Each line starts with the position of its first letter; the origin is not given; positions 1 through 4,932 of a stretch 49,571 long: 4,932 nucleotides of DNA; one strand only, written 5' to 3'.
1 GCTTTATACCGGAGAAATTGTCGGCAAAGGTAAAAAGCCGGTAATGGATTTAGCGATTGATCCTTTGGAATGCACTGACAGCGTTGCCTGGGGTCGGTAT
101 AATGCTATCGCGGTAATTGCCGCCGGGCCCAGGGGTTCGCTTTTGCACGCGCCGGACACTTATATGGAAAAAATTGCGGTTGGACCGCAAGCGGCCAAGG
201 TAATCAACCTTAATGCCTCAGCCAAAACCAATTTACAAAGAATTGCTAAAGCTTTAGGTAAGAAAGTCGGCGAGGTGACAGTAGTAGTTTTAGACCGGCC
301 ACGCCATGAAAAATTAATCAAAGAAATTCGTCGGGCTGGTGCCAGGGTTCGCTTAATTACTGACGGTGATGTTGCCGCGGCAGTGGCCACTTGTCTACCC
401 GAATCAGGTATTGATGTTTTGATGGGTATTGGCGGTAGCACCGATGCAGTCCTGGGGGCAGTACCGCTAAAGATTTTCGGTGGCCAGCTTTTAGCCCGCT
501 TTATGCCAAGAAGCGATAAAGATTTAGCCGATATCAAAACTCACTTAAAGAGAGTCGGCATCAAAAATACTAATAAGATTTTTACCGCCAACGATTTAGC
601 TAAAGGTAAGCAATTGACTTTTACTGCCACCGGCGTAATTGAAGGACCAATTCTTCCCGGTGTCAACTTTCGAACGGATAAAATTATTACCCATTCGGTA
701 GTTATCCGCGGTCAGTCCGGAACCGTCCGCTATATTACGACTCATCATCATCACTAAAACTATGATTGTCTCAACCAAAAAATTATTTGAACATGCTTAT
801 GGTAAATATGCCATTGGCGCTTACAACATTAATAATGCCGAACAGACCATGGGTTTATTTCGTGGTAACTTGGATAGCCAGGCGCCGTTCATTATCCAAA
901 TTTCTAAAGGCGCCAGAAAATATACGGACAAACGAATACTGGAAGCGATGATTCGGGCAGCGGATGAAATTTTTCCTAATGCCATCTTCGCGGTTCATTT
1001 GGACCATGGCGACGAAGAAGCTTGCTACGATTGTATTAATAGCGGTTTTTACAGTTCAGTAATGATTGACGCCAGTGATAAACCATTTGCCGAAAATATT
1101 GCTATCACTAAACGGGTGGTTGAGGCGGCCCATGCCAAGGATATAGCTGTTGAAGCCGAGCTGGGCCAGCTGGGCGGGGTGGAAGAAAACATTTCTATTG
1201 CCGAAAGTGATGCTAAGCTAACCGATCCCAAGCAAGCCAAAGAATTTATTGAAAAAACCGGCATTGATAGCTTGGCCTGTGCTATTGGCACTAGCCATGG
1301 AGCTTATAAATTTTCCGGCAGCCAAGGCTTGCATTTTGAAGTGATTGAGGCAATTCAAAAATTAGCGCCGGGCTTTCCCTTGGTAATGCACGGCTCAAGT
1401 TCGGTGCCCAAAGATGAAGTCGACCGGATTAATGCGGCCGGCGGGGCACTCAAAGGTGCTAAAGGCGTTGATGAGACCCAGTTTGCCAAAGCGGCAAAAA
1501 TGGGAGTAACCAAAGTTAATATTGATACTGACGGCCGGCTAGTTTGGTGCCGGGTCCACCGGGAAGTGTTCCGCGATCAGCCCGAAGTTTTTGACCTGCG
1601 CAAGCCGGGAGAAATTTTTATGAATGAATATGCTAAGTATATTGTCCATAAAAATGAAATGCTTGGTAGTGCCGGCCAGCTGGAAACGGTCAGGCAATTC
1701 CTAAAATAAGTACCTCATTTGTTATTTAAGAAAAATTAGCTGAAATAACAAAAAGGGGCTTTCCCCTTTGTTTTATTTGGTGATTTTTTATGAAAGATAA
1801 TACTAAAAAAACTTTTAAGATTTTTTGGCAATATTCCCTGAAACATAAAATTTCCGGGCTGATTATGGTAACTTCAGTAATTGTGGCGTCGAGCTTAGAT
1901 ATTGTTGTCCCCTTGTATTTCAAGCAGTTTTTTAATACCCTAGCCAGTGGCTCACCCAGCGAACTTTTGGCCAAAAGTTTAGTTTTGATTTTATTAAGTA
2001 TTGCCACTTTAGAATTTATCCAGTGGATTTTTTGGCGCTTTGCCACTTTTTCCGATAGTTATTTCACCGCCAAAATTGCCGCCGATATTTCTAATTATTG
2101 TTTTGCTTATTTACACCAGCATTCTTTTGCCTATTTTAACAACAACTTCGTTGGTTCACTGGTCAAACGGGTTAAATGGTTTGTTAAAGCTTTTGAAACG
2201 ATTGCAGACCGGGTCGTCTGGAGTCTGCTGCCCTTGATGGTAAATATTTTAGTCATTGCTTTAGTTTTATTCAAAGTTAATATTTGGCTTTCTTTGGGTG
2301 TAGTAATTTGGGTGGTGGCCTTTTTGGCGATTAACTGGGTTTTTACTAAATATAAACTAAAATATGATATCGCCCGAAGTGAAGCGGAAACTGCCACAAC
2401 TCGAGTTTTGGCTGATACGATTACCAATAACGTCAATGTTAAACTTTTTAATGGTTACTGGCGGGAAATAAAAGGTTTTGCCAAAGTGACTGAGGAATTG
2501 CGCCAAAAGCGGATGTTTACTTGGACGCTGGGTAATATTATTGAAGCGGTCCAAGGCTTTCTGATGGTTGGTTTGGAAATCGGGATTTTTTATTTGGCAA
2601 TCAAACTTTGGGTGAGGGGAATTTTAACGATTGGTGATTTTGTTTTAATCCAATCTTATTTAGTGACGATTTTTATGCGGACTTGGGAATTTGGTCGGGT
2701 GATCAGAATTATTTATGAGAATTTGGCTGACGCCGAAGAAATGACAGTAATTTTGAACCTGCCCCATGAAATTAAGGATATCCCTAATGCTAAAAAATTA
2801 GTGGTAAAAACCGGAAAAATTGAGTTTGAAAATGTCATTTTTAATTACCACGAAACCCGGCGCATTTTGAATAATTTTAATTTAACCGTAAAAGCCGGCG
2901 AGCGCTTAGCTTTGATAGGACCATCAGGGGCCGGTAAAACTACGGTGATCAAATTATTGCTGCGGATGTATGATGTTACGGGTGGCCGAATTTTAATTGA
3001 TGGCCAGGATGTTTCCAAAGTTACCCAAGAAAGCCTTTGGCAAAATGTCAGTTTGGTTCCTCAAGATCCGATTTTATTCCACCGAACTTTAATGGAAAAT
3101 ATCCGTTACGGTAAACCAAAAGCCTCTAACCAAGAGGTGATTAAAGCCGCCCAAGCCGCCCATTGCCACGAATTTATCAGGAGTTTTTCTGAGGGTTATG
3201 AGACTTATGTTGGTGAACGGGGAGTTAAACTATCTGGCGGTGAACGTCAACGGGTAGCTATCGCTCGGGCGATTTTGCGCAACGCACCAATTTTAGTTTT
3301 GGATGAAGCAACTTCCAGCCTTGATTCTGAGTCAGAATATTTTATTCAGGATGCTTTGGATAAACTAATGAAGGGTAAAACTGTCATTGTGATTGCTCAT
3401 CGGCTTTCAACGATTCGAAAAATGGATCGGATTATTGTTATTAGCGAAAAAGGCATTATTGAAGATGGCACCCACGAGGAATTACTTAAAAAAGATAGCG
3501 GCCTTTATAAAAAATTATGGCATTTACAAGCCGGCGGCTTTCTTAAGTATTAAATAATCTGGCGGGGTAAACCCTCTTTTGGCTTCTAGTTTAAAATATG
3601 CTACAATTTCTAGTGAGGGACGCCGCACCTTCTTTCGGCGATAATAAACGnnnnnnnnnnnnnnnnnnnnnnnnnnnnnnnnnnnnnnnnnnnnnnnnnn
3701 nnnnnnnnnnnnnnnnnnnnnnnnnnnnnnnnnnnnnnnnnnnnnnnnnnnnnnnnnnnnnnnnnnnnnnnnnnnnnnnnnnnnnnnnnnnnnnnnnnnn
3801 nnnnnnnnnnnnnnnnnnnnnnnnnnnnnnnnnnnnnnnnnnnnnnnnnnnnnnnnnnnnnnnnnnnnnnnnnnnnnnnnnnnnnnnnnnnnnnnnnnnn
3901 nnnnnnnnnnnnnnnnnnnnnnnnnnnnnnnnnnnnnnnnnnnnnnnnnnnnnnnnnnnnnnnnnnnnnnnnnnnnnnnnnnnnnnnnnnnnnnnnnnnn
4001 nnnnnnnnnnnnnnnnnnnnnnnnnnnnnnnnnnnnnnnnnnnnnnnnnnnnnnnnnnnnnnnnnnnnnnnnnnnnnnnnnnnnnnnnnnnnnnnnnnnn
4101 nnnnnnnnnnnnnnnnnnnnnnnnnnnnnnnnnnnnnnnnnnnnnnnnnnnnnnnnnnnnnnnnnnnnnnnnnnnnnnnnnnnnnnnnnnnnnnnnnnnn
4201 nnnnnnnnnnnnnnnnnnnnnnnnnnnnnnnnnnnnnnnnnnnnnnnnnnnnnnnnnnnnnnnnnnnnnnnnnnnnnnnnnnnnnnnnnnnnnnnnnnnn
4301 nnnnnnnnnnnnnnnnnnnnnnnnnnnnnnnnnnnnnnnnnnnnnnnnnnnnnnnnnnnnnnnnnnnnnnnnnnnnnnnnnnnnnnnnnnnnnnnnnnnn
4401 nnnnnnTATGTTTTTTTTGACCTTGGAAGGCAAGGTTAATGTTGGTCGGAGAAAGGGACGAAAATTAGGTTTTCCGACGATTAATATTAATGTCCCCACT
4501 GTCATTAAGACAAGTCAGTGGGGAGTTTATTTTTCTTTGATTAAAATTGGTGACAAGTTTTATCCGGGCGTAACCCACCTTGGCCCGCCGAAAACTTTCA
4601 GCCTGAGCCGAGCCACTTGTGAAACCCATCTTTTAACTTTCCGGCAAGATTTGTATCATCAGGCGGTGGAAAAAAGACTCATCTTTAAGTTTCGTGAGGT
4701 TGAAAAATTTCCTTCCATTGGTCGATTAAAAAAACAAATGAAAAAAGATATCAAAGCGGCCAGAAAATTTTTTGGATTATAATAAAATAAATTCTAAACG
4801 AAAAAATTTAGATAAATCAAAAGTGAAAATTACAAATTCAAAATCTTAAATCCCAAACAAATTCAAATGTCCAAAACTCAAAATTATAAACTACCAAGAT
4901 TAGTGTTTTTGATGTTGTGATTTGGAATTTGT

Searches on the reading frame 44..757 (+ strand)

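Call 63: search_protein_families(library=pfam, proteins=[window:44-757:+], max_evalue=0.0001)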
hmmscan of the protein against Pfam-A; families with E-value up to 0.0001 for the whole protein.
window:44-757:+ (237 aa): 1 family
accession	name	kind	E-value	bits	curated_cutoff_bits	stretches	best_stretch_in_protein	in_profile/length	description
PF03320.18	FBPase_glpX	-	1.7e-88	296.9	27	1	1-235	78-307/307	Bacterial fructose-1,6-bisphosphatase, glpX-encoded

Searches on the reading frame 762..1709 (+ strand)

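Call 63: search_protein_families(library=pfam, proteins=[window:762-1709:+], max_evalue=0.0001)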
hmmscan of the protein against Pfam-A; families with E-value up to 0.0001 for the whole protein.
window:762-1709:+ (315 aa): 1 family
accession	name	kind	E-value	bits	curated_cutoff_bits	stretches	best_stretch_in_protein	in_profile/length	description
PF01116.26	F_bP_aldolase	-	1.4e-81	274.5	25.5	1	3-306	1-277/277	Fructose-bisphosphate aldolase class-II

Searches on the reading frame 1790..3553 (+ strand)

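Call 63: search_protein_families(library=pfam, proteins=[window:1790-3553:+], max_evalue=0.0001)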
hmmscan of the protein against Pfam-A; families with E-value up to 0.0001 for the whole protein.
window:1790-3553:+ (587 aa): 4 families
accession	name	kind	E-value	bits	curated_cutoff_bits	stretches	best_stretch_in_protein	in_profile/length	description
PF00005.33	ABC_tran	-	7.5e-34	117.7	25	1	360-509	1-137/137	ABC transporter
PF00664.28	ABC_membrane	-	6.5e-17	62.5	28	1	25-296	3-272/274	ABC transporter transmembrane region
PF02463.25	SMC_N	-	1.9e-09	37.8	40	1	387-553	97-213/220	RecF/RecN/SMC N terminal domain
PF13401.12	AAA_22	-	5e-05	24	27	0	373-524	8-109/130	AAA domain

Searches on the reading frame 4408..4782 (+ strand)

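Call 63: search_protein_families(library=pfam, proteins=[window:4408-4782:+], max_evalue=0.0001)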
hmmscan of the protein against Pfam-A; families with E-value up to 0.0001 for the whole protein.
window:4408-4782:+ (124 aa): 1 family
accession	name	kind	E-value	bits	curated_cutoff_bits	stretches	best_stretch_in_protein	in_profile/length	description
PF01687.23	Flavokinase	-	5.5e-30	104.6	19.6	1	5-122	6-124/124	Riboflavin kinase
